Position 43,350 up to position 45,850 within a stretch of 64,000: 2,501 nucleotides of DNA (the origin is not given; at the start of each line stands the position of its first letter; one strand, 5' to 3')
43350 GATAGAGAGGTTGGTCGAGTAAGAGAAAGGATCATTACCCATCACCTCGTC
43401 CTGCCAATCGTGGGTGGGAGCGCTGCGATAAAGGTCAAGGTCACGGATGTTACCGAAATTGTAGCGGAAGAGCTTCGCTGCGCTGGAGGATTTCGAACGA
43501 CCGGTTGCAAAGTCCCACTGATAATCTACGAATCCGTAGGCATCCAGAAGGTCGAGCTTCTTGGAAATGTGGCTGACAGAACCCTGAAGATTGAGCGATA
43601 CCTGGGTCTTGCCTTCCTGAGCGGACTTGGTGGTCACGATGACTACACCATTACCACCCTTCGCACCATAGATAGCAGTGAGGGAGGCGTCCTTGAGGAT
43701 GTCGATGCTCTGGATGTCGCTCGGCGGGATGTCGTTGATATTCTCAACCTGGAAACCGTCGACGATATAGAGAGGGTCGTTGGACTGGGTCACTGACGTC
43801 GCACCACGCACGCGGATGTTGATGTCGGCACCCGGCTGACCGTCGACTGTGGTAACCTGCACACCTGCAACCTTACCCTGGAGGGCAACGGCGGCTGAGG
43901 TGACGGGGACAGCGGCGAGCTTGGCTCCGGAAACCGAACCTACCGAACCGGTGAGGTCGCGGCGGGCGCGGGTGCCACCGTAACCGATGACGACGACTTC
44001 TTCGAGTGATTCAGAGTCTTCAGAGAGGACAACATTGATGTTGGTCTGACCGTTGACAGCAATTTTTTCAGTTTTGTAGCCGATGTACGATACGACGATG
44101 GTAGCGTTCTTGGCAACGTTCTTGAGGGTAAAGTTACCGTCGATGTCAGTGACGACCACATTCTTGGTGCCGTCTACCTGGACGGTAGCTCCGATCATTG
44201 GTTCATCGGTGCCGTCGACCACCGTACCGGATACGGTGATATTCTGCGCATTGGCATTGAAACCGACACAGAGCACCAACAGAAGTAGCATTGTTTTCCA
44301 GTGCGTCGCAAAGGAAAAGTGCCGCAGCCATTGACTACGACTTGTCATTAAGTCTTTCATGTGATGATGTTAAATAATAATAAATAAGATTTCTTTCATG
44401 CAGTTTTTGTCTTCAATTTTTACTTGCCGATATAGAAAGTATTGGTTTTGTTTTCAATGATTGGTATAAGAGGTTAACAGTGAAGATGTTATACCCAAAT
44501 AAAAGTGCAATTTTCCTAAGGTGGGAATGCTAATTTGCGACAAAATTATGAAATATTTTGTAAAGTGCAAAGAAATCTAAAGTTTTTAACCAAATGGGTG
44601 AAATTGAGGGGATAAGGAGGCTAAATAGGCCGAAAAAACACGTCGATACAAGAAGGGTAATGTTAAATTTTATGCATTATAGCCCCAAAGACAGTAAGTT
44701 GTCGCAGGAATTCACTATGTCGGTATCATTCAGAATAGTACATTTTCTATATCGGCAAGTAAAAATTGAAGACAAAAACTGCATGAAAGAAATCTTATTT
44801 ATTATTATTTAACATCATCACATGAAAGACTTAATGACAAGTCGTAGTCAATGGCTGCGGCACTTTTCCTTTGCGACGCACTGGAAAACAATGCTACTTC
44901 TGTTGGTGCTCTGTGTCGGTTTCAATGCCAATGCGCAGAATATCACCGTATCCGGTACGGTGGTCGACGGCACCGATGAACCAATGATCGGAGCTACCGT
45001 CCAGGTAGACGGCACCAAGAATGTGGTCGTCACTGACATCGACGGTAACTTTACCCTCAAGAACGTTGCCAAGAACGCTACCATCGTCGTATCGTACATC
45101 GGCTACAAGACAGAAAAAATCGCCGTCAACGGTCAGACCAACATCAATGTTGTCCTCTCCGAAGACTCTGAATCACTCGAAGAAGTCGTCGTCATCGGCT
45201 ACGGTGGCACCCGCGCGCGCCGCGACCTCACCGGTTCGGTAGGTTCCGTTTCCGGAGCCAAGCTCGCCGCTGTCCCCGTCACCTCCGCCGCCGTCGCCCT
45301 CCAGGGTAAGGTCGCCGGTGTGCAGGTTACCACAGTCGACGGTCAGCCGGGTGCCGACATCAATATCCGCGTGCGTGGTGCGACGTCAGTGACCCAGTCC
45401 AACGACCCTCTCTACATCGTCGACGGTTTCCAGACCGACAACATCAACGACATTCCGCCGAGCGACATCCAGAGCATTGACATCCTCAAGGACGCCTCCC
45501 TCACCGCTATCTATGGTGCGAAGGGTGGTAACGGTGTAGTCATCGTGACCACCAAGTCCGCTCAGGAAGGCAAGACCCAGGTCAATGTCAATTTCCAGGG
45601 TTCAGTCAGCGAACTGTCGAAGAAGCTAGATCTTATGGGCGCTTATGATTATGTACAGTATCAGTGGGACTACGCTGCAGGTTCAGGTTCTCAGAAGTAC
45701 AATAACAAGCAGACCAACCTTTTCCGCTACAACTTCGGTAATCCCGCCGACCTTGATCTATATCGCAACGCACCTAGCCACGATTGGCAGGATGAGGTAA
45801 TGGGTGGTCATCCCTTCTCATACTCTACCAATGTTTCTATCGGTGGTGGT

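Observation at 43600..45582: Head-to-head susC paralogues share a ~0.84-kb inverted repeat (365 bp perfect) around a unique 305-bp promoter spacer: candidate invertible switch between two PULs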

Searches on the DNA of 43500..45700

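Call 62: search_rna_families(source=window, start=43500, end=45700, threshold=evalue, max_evalue=1)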
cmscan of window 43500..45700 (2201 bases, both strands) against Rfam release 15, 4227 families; matches with E-value up to 1: 0.
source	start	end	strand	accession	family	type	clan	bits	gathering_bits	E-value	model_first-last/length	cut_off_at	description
